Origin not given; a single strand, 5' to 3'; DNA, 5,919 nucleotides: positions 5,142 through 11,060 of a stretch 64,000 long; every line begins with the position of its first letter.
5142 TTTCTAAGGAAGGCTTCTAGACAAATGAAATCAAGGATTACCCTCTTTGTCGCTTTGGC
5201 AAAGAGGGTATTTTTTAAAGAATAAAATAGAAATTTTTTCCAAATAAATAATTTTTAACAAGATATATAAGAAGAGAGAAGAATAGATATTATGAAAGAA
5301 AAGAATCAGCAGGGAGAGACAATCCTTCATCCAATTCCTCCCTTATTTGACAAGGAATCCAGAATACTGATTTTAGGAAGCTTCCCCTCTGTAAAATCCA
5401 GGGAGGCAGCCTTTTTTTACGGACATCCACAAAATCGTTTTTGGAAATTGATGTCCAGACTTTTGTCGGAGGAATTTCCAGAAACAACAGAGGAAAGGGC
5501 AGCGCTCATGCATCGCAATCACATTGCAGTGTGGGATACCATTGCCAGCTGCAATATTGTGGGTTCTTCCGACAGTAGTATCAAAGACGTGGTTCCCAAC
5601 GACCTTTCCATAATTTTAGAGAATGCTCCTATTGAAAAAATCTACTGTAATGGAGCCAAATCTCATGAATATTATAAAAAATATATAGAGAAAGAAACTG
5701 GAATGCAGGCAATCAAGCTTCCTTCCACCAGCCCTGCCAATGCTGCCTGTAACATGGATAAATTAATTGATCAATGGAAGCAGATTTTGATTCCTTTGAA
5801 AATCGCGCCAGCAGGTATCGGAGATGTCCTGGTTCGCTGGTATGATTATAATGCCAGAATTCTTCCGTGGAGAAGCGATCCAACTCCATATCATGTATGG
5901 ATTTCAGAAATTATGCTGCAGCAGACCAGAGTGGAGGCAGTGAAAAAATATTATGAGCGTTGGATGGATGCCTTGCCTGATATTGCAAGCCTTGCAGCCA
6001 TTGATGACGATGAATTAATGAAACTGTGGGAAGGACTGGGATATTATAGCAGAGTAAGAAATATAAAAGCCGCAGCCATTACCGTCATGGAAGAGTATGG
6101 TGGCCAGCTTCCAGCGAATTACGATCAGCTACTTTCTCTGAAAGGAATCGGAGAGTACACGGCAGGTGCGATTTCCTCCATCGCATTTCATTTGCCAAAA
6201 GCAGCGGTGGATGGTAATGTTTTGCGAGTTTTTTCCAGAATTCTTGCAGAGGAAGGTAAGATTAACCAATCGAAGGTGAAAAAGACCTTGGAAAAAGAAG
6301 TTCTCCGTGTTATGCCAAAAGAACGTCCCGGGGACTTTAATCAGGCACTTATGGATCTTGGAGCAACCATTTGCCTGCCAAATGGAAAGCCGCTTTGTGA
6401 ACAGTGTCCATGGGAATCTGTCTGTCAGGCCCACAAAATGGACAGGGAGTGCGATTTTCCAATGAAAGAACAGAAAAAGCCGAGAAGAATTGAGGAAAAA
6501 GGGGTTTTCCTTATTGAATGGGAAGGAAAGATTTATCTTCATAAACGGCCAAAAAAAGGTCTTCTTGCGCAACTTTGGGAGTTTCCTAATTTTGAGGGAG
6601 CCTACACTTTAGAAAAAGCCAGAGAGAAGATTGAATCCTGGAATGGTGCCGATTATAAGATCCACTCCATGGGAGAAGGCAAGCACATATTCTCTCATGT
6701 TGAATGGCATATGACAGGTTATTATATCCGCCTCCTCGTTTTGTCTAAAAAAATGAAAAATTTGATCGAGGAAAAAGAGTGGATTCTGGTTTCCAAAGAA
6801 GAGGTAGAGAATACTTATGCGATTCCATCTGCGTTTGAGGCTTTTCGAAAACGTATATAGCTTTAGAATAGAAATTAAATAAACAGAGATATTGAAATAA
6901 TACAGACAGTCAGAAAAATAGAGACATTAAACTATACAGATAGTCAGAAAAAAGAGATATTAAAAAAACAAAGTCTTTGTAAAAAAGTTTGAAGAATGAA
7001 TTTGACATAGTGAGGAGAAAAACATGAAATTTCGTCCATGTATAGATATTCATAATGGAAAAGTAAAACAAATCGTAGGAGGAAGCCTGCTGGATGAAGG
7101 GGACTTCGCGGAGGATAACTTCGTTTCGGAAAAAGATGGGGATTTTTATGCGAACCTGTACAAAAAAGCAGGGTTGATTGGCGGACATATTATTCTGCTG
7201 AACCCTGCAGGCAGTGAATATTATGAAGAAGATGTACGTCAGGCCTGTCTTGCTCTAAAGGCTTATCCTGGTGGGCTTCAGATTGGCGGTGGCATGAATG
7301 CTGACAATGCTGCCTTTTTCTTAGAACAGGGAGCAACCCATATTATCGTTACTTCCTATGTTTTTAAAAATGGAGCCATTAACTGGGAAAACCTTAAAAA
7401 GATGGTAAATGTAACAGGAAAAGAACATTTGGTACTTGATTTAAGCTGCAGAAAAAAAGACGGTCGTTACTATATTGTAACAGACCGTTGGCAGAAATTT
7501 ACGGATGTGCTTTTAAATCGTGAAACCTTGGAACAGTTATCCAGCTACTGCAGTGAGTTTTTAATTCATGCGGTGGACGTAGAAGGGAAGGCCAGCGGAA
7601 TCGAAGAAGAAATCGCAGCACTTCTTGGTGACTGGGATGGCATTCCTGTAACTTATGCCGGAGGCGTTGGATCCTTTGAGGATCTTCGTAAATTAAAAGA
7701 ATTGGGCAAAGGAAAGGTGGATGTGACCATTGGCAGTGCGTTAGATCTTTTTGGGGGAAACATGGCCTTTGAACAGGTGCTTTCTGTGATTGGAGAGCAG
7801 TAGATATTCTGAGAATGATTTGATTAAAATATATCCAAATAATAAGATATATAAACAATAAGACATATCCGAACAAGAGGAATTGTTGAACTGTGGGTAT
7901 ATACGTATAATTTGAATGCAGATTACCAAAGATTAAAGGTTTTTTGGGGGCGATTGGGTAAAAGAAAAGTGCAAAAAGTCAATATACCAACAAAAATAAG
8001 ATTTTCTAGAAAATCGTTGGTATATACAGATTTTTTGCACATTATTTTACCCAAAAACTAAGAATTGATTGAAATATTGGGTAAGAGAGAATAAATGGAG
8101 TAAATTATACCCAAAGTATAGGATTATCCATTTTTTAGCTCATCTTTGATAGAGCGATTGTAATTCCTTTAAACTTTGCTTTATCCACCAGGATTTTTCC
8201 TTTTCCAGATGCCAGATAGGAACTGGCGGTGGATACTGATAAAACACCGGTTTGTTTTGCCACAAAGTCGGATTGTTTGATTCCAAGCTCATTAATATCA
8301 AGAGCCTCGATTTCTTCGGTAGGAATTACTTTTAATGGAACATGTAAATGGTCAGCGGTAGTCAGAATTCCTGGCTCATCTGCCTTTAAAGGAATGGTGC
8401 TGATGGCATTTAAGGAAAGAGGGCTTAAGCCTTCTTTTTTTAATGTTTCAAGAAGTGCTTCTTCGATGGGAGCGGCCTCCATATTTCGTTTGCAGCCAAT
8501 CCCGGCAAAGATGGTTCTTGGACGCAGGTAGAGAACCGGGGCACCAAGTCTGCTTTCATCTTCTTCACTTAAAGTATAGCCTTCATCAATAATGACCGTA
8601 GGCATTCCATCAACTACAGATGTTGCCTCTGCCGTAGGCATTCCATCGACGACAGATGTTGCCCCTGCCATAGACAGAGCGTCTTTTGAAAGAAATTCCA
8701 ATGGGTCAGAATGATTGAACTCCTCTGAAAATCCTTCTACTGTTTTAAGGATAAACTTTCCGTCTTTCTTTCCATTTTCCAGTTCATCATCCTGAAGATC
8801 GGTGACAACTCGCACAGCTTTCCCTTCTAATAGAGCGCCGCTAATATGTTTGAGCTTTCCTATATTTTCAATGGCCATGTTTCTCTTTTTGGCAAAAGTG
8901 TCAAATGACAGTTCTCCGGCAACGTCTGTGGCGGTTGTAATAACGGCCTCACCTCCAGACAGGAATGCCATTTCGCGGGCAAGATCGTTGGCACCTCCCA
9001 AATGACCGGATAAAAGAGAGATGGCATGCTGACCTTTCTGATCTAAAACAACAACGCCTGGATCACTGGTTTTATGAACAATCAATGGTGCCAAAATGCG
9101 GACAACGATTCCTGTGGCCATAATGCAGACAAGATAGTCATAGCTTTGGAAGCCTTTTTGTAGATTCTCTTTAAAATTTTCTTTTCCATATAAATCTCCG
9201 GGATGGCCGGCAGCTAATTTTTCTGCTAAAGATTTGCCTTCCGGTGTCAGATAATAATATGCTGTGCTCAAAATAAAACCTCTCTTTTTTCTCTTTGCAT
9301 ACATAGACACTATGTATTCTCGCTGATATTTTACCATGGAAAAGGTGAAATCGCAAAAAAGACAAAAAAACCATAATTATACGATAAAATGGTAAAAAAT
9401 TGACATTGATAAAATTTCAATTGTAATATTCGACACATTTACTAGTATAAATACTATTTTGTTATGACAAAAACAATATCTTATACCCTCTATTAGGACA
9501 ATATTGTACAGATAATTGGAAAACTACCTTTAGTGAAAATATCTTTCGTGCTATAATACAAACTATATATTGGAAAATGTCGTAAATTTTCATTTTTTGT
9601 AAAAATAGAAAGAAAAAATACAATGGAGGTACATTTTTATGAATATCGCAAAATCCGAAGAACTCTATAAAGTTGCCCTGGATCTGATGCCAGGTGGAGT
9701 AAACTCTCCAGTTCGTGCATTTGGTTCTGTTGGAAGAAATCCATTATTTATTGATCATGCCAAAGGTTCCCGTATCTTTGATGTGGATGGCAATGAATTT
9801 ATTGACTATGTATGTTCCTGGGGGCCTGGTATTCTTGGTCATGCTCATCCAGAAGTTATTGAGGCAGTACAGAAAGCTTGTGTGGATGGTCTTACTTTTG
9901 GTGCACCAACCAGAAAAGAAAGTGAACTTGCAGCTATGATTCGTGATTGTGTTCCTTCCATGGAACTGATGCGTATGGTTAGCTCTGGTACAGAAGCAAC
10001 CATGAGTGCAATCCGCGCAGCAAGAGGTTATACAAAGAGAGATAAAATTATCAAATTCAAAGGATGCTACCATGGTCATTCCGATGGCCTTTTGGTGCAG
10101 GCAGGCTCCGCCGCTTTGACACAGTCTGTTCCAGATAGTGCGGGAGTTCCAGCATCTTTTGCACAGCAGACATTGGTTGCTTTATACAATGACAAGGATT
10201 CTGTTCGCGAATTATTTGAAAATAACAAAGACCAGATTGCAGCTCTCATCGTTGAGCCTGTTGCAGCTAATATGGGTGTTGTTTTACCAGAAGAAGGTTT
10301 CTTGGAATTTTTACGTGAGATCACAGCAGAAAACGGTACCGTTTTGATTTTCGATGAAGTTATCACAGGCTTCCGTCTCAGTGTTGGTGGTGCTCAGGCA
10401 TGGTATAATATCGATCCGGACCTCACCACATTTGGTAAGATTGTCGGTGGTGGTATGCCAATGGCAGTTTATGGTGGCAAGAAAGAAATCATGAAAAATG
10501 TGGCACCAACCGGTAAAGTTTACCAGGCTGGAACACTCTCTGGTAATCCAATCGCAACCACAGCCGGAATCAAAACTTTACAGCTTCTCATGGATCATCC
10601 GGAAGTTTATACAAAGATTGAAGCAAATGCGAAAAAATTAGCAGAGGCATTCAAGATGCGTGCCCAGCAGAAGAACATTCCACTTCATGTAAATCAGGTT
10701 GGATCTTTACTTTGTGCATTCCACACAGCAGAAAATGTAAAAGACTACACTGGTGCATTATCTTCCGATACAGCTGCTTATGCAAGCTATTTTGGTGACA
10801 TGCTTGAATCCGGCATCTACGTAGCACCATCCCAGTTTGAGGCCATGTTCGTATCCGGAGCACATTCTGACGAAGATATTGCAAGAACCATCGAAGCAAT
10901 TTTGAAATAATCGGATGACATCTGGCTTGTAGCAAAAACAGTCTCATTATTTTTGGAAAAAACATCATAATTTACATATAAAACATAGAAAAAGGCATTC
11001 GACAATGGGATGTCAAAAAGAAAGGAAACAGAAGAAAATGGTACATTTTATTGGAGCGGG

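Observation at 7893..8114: Phased array of eight alternating-orientation motifs at ~30.5-bp spacing between convergent hisA and cbiG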

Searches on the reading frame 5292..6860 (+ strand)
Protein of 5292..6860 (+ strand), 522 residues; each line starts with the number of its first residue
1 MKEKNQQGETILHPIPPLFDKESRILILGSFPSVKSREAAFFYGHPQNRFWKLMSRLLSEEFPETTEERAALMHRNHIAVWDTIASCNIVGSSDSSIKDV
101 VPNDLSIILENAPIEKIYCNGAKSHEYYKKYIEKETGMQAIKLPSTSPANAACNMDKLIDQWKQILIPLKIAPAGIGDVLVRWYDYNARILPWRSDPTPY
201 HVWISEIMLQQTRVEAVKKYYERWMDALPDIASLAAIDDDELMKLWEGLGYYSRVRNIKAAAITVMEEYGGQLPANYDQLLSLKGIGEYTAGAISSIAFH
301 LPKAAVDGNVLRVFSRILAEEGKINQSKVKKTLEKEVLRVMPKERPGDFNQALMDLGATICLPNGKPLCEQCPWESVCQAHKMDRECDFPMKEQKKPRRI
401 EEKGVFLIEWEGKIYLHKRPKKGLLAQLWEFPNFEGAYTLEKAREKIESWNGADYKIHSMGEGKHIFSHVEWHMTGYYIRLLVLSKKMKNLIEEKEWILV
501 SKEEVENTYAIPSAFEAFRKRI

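Call 7: search_protein_families(library=pfam, proteins=[window:5292-6860:+])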
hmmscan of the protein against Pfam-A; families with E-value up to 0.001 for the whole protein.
window:5292-6860:+ (522 aa): 4 families
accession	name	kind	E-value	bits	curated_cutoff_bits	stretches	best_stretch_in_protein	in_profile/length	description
PF14815.12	NUDIX_4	-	1.3e-22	80.2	35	1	405-518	2-110/113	NUDIX domain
PF00730.31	HhH-GPD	-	6.9e-22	78.3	26.2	1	204-336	1-105/108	HhH-GPD superfamily base excision DNA repair protein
PF00633.29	HHH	-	4.9e-08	32.9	24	1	268-296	1-29/30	Helix-hairpin-helix motif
PF03167.25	UDG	-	5.2e-07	30.3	24.3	1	16-153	1-125/141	Uracil DNA glycosylase superfamily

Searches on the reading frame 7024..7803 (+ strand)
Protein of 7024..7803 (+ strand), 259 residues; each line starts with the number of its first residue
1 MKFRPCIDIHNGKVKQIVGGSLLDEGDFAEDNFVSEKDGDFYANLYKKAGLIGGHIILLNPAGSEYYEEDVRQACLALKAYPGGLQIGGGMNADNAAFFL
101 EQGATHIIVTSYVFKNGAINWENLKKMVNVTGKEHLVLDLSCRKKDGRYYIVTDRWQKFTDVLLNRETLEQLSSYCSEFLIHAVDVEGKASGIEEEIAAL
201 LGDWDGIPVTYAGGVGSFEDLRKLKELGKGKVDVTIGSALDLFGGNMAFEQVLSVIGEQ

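Call 7: search_protein_families(library=pfam, proteins=[window:7024-7803:+])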
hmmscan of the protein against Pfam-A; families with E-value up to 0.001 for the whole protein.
window:7024-7803:+ (259 aa): 1 family
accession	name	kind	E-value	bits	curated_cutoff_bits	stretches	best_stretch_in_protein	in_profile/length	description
PF00977.27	His_biosynth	-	6.2e-26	91.7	23.6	1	5-240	4-222/228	Histidine biosynthesis protein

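Call 10: find_encoding_contigs(protein=window:7024-7803:+, flank=3000, max_places=10)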
Protein window:7024-7803:+ (259 aa): 2 contigs read that carry it; 2 places shown.
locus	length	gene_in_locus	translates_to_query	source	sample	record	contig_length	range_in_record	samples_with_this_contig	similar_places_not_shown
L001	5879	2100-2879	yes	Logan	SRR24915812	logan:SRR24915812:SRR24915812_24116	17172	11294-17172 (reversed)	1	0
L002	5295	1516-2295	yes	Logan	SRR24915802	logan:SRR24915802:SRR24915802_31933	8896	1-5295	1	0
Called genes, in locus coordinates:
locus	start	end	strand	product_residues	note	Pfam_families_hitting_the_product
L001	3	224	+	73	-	?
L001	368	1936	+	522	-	PF03167:UDG (weak), PF00730:HhH-GPD, PF00633:HHH, PF14815:NUDIX_4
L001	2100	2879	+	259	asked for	PF00977:His_biosynth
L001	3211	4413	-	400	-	PF11760:CbiG_N, PF11761:CbiG_mid, PF01890:CbiG_C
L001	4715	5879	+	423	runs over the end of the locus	PF00202:Aminotran_3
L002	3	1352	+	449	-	?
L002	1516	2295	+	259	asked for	PF00977:His_biosynth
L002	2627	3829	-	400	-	PF11760:CbiG_N, PF11761:CbiG_mid, PF01890:CbiG_C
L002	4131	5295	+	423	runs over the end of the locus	PF00202:Aminotran_3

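Call 69: find_homologous_proteins(query=window:7024-7803:+, max_evalue=1e-60)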
Query window:7024-7803:+ (259 aa): 7993 proteins with E <= 1e-60 among 8000 candidates; the best 120 are listed.
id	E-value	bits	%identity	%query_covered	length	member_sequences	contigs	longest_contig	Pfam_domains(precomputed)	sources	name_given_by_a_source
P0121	2.7e-170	582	100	100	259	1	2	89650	PF00977.28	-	-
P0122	9.6e-161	551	94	100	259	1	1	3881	PF00977.28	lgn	-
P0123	9.4e-154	528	90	100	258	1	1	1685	PF00977.28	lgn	-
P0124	1.6e-153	528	90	100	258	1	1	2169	PF00977.28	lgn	-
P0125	1.9e-152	524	89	100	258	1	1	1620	PF00977.28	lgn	-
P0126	2.0e-151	521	88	100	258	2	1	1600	PF00977.28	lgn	-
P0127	2.2e-149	514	88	100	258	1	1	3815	PF00977.28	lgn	-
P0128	2.5e-147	507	86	100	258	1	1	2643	PF00977.28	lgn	-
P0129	2.0e-145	501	85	100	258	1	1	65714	PF00977.28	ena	-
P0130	1.1e-144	499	86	100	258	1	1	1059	PF00977.28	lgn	-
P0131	2.7e-144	497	84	100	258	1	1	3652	PF00977.28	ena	-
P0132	3.5e-144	497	84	100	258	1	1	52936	PF00977.28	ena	-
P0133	4.1e-144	497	83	100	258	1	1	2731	PF00977.28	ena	-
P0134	4.1e-142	490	84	99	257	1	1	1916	PF00977.28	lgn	-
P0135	2.4e-140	484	83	100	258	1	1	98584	PF00977.28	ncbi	-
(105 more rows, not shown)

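Call 70: find_encoding_contigs(protein=P0122, flank=3000, max_places=2)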
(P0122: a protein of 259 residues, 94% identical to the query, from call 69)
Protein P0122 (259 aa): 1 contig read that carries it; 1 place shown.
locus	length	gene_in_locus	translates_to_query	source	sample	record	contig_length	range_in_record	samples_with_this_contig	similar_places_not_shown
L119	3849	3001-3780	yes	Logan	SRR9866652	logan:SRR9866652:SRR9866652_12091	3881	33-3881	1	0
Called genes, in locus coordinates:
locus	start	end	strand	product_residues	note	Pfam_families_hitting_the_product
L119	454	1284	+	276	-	PF01863:YgjP-like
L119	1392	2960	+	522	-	PF03167:UDG (weak), PF00730:HhH-GPD, PF00633:HHH (weak), PF14815:NUDIX_4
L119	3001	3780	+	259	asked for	PF00977:His_biosynth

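Call 71: find_encoding_contigs(protein=P0127, flank=3000, max_places=2)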
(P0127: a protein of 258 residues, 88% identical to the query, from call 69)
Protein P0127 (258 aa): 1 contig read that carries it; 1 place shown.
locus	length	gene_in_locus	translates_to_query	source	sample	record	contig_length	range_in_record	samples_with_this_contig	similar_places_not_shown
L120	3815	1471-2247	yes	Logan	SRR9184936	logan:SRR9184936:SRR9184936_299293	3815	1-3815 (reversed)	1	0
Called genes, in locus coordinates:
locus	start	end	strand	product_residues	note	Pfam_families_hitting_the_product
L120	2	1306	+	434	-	?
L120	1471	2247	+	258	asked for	PF00977:His_biosynth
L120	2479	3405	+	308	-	PF00892:EamA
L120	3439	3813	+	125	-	?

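Call 72: find_encoding_contigs(protein=P0128, flank=3000, max_places=2)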
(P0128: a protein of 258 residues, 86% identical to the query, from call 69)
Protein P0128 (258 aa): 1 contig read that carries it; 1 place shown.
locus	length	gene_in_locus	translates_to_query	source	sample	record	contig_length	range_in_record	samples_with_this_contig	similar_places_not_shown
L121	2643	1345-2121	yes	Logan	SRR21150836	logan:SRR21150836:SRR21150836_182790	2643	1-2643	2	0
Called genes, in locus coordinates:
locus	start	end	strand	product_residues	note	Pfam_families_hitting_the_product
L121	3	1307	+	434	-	?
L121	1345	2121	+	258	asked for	PF00977:His_biosynth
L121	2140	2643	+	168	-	?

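Call 73: find_encoding_contigs(protein=P0124, flank=3000, max_places=2)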
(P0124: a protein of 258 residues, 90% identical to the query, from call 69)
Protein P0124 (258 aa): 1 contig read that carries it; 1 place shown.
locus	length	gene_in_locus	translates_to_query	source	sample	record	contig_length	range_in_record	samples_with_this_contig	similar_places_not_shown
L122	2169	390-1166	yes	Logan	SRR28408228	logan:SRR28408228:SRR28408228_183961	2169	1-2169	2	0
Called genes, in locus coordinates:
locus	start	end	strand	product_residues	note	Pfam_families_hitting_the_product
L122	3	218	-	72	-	?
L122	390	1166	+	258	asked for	PF00977:His_biosynth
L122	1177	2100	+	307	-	PF00892:EamA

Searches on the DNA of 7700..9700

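Call 84: search_rna_families(source=window, start=7700, end=9700, threshold=evalue, max_evalue=1)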
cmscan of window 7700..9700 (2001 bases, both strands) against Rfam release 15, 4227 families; matches with E-value up to 1: 6.
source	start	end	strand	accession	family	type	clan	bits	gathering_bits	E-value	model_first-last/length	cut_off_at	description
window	7954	8053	+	RF03839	MIR2599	Gene; miRNA;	-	35.9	120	0.00012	1-132/132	no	MIR2599 microRNA precursor family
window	7955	8054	-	RF03839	MIR2599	Gene; miRNA;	-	35.1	120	0.0002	1-132/132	no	MIR2599 microRNA precursor family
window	7955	8053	+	RF03940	MIR9563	Gene; miRNA;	-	31.7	90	0.0013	1-127/127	no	MIR9563 microRNA precursor family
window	7969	8040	-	RF03503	mir-547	Gene; miRNA;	-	23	90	0.052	1-78/78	no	mir-547 microRNA precursor family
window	7969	8040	+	RF03665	MIR4359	Gene; miRNA;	-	21.7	75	0.66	1-67/67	no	MIR4359 microRNA precursor family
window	7953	8055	-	RF04156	MIR2670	Gene; miRNA;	-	20.5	117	0.18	1-200/200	no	MIR2670 microRNA precursor family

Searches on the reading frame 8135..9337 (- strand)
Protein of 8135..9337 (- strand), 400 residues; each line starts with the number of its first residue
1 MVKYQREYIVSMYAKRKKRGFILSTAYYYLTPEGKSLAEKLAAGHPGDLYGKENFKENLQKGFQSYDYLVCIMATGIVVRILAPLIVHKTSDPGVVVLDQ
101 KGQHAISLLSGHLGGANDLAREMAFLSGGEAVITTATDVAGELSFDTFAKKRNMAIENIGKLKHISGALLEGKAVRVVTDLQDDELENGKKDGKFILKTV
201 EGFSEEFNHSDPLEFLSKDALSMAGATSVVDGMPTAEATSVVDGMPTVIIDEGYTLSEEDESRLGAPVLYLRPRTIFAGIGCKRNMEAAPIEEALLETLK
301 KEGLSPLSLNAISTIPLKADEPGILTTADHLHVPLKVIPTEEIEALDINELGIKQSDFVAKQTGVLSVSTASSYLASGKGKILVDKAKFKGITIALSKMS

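Call 7: search_protein_families(library=pfam, proteins=[window:8135-9337:-])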
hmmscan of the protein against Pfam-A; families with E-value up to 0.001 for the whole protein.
window:8135-9337:- (400 aa): 3 families
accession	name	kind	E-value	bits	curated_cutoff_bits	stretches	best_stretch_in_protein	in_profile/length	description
PF11760.13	CbiG_N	-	1.3e-33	115.3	25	1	59-138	3-82/82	Cobalamin synthesis G N-terminal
PF01890.21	CbiG_C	-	9e-29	100.8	27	1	276-396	1-116/117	Cobalamin synthesis G C-terminus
PF11761.13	CbiG_mid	-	2.6e-08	34.4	22.7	1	144-188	2-46/88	Cobalamin biosynthesis central region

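Call 14: find_homologous_proteins(query=window:8135-9337:-, max_evalue=1e-40)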
Query window:8135-9337:- (400 aa): 2423 proteins with E <= 1e-40 among 8000 candidates; the best 120 are listed.
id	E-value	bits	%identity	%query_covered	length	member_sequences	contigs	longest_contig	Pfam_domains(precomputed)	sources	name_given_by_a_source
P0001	4.0e-240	814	100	95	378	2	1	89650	PF11761.14,PF01890.22,PF11760.14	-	-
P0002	4.5e-179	613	80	94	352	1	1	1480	PF11761.14,PF01890.22,PF11760.14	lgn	-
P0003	1.1e-161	556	71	95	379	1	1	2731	PF11761.14,PF01890.22,PF11760.14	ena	-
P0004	5.2e-159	547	72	94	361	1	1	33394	PF11761.14,PF01890.22,PF11760.14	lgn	-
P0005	3.6e-154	531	68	99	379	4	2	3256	PF11761.14,PF01890.22,PF11760.14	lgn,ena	-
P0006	2.4e-153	529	69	94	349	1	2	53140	PF11761.14,PF01890.22,PF11760.14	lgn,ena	-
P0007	4.9e-153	528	69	94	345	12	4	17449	PF11761.14,PF01890.22,PF11760.14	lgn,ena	-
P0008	1.5e-152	526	70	94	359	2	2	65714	PF11761.14,PF01890.22,PF11760.14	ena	-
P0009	6.8e-152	524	68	94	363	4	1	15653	PF11761.14,PF01890.22,PF11760.14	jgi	-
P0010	1.6e-151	523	68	94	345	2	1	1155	PF11761.14,PF01890.22,PF11760.14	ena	-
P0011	1.3e-150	520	68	94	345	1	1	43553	PF11761.14,PF01890.22,PF11760.14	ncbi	-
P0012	3.1e-150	519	69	94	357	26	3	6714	PF01890.22,PF11760.14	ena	-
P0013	3.1e-150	519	68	94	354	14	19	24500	PF11761.14,PF01890.22,PF11760.14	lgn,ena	-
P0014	8.9e-150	517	68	94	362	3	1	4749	PF11761.14,PF01890.22,PF11760.14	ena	-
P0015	2.2e-149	516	68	94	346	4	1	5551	PF11761.14,PF01890.22,PF11760.14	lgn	-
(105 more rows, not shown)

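Call 15: find_encoding_contigs(protein=P0004, flank=4000, max_places=3)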
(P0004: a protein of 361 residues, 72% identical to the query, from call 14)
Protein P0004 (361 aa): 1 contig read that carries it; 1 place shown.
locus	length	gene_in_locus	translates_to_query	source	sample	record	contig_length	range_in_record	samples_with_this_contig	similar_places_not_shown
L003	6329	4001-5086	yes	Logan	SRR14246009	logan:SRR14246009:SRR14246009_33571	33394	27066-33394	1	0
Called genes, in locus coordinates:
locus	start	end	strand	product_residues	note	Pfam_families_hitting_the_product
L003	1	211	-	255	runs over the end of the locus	PF00590:TP_methylase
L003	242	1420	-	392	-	PF05201:GlutR_N, PF01488:Shikimate_DH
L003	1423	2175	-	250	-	PF00590:TP_methylase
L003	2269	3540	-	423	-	PF00202:Aminotran_3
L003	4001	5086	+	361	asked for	PF11760:CbiG_N, PF11761:CbiG_mid, PF01890:CbiG_C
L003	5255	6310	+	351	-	PF01757:Acyl_transf_3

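Call 16: find_encoding_contigs(protein=P0008, flank=4000, max_places=3)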
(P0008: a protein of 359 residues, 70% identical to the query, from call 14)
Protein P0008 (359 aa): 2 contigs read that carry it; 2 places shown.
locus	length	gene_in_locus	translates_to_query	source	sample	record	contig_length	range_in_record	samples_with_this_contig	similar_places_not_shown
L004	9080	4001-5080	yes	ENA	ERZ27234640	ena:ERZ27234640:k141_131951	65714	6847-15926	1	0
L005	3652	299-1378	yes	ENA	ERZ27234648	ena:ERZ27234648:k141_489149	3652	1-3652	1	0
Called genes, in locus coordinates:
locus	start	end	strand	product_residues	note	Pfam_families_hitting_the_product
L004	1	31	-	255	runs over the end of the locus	PF00590:TP_methylase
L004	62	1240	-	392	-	PF05201:GlutR_N, PF01488:Shikimate_DH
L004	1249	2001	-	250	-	PF00590:TP_methylase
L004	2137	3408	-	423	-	PF00202:Aminotran_3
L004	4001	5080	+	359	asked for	PF11760:CbiG_N, PF11761:CbiG_mid (weak), PF01890:CbiG_C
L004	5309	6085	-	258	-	PF00977:His_biosynth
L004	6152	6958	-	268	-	PF23023:Anti-Pycsar_Apyc1, PF00753:Lactamase_B, PF12706:Lactamase_B_2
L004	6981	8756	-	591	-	PF03167:UDG (weak), PF00730:HhH-GPD, PF00633:HHH, PF14815:NUDIX_4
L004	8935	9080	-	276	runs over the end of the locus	PF01863:YgjP-like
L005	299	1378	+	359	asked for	PF11760:CbiG_N, PF11761:CbiG_mid (weak), PF01890:CbiG_C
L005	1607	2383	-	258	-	PF00977:His_biosynth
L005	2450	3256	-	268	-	PF23023:Anti-Pycsar_Apyc1, PF00753:Lactamase_B, PF12706:Lactamase_B_2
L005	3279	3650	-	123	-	?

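Call 17: find_encoding_contigs(protein=P0002, flank=4000, max_places=3)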
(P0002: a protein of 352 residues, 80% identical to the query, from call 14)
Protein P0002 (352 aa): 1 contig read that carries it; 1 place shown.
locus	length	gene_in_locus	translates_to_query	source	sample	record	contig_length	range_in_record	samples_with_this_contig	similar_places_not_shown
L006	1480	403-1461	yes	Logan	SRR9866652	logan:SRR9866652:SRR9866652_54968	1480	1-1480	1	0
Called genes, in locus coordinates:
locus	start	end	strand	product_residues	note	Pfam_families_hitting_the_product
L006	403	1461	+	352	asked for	PF11760:CbiG_N, PF11761:CbiG_mid (weak), PF01890:CbiG_C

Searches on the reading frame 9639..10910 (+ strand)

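Call 7: search_protein_families(library=pfam, proteins=[window:9639-10910:+])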
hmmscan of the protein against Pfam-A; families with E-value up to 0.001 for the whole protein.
window:9639-10910:+ (423 aa): 1 family
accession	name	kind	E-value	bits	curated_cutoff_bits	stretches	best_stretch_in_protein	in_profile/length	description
PF00202.27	Aminotran_3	-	1.2e-71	242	30.5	1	35-402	10-378/403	Aminotransferase class-III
